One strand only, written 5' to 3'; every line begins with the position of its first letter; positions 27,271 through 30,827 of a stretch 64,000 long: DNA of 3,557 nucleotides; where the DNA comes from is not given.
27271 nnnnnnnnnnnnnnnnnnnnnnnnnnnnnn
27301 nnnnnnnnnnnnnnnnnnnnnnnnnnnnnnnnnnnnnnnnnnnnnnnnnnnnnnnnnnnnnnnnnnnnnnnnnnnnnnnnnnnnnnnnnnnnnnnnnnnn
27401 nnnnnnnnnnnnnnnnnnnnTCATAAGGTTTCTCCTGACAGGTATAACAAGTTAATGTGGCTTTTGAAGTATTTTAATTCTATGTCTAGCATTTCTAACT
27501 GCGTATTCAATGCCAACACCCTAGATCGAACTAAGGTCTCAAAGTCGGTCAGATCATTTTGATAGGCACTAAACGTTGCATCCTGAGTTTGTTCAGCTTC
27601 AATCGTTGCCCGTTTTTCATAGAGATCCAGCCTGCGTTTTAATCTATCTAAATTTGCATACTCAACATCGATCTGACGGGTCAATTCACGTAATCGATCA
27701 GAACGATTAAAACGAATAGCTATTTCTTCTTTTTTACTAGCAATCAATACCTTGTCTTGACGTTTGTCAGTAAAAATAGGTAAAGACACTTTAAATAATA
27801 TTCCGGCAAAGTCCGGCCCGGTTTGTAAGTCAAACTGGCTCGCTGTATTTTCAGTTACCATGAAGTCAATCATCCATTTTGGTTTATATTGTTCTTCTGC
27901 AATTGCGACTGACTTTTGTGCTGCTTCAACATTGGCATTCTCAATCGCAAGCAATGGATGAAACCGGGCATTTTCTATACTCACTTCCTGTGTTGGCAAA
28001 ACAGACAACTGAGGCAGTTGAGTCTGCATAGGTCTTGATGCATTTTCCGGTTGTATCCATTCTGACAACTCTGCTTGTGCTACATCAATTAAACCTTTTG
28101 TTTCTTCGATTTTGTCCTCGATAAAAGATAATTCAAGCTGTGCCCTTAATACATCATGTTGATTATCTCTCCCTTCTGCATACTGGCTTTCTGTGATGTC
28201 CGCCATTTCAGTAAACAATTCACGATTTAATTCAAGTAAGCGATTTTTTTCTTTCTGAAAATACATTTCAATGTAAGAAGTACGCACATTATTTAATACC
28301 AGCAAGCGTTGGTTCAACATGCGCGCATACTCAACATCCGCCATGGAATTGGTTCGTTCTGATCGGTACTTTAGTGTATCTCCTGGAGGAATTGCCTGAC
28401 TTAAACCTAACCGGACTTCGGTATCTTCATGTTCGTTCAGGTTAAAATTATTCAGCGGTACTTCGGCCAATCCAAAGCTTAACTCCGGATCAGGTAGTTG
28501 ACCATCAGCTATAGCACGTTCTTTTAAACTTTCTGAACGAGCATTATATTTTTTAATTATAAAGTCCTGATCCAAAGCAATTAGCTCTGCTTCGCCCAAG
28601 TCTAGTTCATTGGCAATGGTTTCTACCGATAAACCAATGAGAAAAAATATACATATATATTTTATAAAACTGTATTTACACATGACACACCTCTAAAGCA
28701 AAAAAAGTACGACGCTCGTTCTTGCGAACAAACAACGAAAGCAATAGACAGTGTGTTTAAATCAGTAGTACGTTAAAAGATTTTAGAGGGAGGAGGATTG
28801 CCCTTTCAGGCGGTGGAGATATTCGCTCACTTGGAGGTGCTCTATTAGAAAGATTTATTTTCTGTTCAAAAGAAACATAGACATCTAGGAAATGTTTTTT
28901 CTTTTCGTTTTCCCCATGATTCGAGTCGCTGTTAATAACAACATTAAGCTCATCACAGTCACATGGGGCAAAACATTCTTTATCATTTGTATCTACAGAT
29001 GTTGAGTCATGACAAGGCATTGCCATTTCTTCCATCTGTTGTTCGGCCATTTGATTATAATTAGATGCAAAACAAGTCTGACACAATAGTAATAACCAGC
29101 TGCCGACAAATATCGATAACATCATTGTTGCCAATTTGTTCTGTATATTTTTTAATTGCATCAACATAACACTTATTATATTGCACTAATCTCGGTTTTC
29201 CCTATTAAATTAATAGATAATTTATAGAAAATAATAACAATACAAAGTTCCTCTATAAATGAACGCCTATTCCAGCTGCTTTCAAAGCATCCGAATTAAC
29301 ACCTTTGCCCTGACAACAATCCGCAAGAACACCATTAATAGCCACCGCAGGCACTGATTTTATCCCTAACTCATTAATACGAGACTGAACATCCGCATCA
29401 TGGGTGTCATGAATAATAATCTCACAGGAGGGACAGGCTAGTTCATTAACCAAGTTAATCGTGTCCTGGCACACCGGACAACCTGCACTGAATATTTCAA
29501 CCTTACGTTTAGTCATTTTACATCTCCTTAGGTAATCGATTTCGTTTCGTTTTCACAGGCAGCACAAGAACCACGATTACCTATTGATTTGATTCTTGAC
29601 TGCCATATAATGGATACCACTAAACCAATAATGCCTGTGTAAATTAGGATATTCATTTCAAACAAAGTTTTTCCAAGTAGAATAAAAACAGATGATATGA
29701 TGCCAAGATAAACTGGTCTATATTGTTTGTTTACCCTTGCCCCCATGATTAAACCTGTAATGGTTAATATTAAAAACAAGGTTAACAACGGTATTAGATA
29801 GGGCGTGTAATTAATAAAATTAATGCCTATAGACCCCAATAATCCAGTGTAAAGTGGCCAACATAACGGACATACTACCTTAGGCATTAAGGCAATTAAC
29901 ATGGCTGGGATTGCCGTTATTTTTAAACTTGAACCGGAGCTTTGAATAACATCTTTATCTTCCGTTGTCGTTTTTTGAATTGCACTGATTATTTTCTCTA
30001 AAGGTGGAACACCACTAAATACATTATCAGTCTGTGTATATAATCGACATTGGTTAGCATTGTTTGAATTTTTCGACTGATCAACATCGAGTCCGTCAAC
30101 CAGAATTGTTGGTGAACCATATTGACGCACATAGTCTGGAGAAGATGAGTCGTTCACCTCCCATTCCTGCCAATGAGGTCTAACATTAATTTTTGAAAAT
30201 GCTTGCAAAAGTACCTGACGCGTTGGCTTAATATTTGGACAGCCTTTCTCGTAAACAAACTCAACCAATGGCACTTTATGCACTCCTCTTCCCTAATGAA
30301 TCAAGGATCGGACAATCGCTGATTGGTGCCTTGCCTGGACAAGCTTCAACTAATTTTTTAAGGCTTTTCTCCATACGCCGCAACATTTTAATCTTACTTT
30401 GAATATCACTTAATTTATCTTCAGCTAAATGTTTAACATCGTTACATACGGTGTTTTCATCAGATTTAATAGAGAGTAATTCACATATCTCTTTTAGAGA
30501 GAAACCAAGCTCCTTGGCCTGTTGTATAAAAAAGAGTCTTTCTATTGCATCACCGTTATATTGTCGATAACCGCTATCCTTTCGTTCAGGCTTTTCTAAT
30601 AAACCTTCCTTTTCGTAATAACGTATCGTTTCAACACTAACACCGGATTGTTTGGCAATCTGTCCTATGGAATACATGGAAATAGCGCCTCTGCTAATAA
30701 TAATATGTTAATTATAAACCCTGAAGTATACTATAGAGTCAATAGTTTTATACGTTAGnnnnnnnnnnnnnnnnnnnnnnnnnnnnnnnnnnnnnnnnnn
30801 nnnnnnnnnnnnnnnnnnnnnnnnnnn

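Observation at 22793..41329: P4-type integrative island at tRNA-Gln carrying two heavy-metal RND efflux systems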

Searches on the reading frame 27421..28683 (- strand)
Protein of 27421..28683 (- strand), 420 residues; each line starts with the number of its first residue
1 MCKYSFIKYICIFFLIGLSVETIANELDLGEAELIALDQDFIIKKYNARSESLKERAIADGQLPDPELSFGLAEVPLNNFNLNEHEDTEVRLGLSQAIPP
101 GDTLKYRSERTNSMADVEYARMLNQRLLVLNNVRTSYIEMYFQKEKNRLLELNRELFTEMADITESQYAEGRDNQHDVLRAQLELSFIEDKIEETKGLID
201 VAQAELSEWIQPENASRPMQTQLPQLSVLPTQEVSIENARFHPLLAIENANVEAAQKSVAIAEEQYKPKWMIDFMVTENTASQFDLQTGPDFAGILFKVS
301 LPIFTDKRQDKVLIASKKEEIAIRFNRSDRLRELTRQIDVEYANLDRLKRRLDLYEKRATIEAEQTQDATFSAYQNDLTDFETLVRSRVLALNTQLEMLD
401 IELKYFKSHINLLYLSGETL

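Call 7: search_protein_families(library=pfam, proteins=[window:27421-28683:-])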
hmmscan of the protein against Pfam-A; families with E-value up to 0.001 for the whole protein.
window:27421-28683:- (420 aa): 1 family
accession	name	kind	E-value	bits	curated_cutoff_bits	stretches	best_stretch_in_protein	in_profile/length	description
PF02321.23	OEP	-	7e-27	94.9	22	2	35-210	7-186/187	Outer membrane efflux protein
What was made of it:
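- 27421..28683 (-): Outer-membrane factor of the Cus-like pump. OEP 95 bits (call 7).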

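Call 9: search_protein_families(library=ncbifam, proteins=[window:27421-28683:-], max_evalue=0.01)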
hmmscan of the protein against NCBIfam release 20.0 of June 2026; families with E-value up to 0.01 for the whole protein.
window:27421-28683:- (420 aa): 3 families
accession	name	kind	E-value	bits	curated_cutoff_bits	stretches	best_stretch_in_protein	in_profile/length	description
TIGR01844.1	type_I_sec_TolC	subfamily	5.6e-13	48.7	225.15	1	86-375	69-356/414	TolC family outer membrane protein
TIGR01845.1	outer_NodT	subfamily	7.4e-10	38.2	210.05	1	109-413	147-454/460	efflux transporter outer membrane subunit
NF007390.0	PRK09915.1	equivalog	8.2e-05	21.5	597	1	133-413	190-472/488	MdtP family multidrug efflux transporter outer membrane subunit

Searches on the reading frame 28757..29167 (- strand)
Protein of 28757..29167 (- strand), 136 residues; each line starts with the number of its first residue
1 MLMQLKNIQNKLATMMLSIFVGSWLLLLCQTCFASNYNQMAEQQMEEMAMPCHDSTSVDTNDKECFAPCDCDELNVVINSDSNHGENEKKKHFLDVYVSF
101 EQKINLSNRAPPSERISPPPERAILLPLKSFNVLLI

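Call 7: search_protein_families(library=pfam, proteins=[window:28757-29167:-])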
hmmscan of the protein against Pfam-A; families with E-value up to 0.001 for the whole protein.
window:28757-29167:- (136 aa): 0 families

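Call 9: search_protein_families(library=ncbifam, proteins=[window:28757-29167:-], max_evalue=0.01)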
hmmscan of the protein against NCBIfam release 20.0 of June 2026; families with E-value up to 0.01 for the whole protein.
window:28757-29167:- (136 aa): 0 families

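Call 10: search_protein_families(library=phrogs, proteins=[window:28757-29167:-], max_evalue=0.1)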
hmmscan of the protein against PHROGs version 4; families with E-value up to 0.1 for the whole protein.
window:28757-29167:- (136 aa): 0 families

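Call 21: search_protein_families(library=pfam, proteins=[window:28757-29167:-], max_evalue=10)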
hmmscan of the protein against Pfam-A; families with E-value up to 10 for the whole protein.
window:28757-29167:- (136 aa): 2 families
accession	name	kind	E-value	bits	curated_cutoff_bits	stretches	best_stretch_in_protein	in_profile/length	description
PF20554.3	DUF6766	-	0.07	12.8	27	1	9-47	127-165/221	Domain of unknown function (DUF6766)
PF16965.11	CSG2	-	0.088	12.2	28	1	7-64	48-105/394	Ceramide synthase regulator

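Call 88: search_protein_families(library=padloc, proteins=[window:28757-29167:-], max_evalue=0.001)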
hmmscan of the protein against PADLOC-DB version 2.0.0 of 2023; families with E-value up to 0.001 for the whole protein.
window:28757-29167:- (136 aa): 0 families

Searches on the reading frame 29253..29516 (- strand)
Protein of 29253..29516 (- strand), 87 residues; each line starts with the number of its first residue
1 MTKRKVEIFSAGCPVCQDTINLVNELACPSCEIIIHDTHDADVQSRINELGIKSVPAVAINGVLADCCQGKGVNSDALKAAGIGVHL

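Call 7: search_protein_families(library=pfam, proteins=[window:29253-29516:-])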
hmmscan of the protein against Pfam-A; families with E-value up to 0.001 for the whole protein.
window:29253-29516:- (87 aa): 2 families
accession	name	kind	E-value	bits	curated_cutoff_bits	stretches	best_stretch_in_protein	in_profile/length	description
PF13192.12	Thioredoxin_3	-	5.4e-08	33.2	24.8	1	5-64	2-59/76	Thioredoxin domain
PF00462.30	Glutaredoxin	-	8.5e-05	23.1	22.9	1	8-64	3-59/60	Glutaredoxin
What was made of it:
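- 29253..29516 (-): 87-aa thioredoxin/glutaredoxin-like protein. Thioredoxin_3 33 bits and Glutaredoxin 23 bits (call 7).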

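Call 9: search_protein_families(library=ncbifam, proteins=[window:29253-29516:-], max_evalue=0.01)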
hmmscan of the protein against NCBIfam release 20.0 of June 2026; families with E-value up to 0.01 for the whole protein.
window:29253-29516:- (87 aa): 4 families
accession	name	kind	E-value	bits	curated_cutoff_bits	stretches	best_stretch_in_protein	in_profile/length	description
TIGR00411.1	redox_disulf_1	equivalog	7.4e-06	26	92.75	1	6-64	3-63/82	MJ0307 family thioredoxin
TIGR00412.2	redox_disulf_2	subfamily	9.8e-05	22.7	62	1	5-78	1-70/75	MTH895/ArsE family thioredoxin-like protein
TIGR02187.2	PDO_seleno_TRX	equivalog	0.0004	19.8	185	1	9-62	24-79/209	protein disulfide oxidoreductase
TIGR02190.1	GlrX-dom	hypoth_equivalog_domain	0.0029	17.5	99.3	1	3-64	7-67/79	glutaredoxin-family domain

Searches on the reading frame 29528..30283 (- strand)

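Call 7: search_protein_families(library=pfam, proteins=[window:29528-30283:-])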
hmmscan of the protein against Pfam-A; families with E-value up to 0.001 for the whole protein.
window:29528-30283:- (251 aa): 1 family
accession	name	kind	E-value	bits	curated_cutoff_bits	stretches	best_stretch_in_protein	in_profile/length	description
PF03203.19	MerC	-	1.6e-06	29.1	27.6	1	128-228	5-106/108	MerC mercury resistance protein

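Call 9: search_protein_families(library=ncbifam, proteins=[window:29528-30283:-], max_evalue=0.01)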
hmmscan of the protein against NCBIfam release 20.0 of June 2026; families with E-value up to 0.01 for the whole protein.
window:29528-30283:- (251 aa): 3 families
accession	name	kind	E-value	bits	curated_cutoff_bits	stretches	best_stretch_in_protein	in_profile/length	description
NF049942.1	DF_fam_seleno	subfamily_domain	2e-17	63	70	1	7-101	1-96/96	DF family (seleno)protein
NF010318.0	PRK13755.1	equivalog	6e-06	26.6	170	1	128-247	13-137/140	organomercurial transporter MerC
NF033784.1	transport_merC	equivalog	0.00018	21.8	140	1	131-227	13-116/123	organomercurial transporter MerC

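Call 88: search_protein_families(library=padloc, proteins=[window:29528-30283:-], max_evalue=0.001)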
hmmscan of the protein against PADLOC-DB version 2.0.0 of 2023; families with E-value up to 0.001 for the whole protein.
window:29528-30283:- (251 aa): 0 families

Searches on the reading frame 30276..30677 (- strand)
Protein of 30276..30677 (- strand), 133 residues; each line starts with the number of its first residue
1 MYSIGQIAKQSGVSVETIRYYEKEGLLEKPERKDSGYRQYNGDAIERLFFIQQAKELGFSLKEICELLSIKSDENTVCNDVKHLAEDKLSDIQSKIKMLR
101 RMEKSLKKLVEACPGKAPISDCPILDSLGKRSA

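Call 7: search_protein_families(library=pfam, proteins=[window:30276-30677:-])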
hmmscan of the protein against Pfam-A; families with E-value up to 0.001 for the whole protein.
window:30276-30677:- (133 aa): 4 families
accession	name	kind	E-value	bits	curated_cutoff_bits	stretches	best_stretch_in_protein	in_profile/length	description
PF13411.12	MerR_1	-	3.1e-20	72.5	21.6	1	2-68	1-66/69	MerR HTH family regulatory protein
PF00376.29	MerR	-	9.4e-18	64.2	28.2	1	3-40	1-38/38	MerR family regulatory protein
PF09278.17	MerR-DNA-bind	-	1.1e-17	64.9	25.4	1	45-109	1-65/65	MerR, DNA binding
PF08876.17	DUF1836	-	0.00051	20.5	27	1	16-74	38-90/105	Domain of unknown function (DUF1836)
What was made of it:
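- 30276..30677 (-): MerR-family metal-sensing regulator with Cys78, Cys113 and Cys122. MerR_1, MerR and MerR-DNA-bind domains (call 7).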

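Call 9: search_protein_families(library=ncbifam, proteins=[window:30276-30677:-], max_evalue=0.01)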
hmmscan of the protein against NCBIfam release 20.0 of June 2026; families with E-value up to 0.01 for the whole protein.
window:30276-30677:- (133 aa): 19 families
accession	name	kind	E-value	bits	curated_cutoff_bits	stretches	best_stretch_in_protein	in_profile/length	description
NF007069.0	PRK09514.1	equivalog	1.7e-42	144.8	143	1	1-130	1-132/141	Zn(2+)-responsive transcriptional regulator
TIGR02051.1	MerR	equivalog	2.9e-41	140.6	150.85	1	4-128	2-124/124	mercury resistance transcriptional regulator MerR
TIGR02043.1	ZntR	equivalog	7.8e-41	139.3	167.95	1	1-128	1-130/131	Zn(2+)-responsive transcriptional regulator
TIGR02044.1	CueR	equivalog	2.2e-39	134.4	147.4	1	3-128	2-126/127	Cu(I)-responsive transcriptional regulator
TIGR02047.1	CadR-PbrR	equivalog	2.8e-34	117.9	151.45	1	4-128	3-127/127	Cd(II)/Pb(II)-responsive transcriptional regulator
NF010315.0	PRK13752.1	subfamily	8.6e-30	103.7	261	1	3-129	9-133/144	mercury resistance transcriptional regulator MerR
NF007590.0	PRK10227.1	equivalog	4.6e-26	91.5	244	1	4-129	3-127/135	Cu(I)-responsive transcriptional regulator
TIGR01950.1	SoxR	equivalog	2.5e-16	59.7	116.9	1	3-124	3-122/142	redox-sensitive transcriptional activator SoxR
NF041849.1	trans_regNmlR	equivalog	9.1e-15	54.8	175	1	4-109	3-108/117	stress response transcriptional regulator NmlR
TIGR02054.1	MerD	equivalog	5.4e-12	46.3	103.65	1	2-110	4-110/120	mercuric resistance transcriptional repressor MerD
NF053782.1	ChlnTransRegdde3219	equivalog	8.4e-12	45.1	450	1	2-109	7-112/278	choline utilization transcriptional activator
NF047375.1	HeatShock_HspR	equivalog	8.4e-11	41.7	105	1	1-86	3-88/92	heat shock protein transcriptional repressor HspR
NF050798.1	TF_FtsR_Actino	equivalog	1.5e-10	41.5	150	1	12-77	16-82/223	transcriptional regulator FtsR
NF053740.1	TransRegTnrAGPos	equivalog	1.7e-09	37.8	140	1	3-81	14-91/108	hypothetical protein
NF033783.1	coreg_MerD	equivalog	1e-06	29.2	170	1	2-67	4-69/121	mercury resistance co-regulator MerD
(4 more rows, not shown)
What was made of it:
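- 30276..30677 (-): ZntR PRK09514 scores 144.8 against a cut-off of 143; the MerR, CueR and CadR models fall below their cut-offs (call 9).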
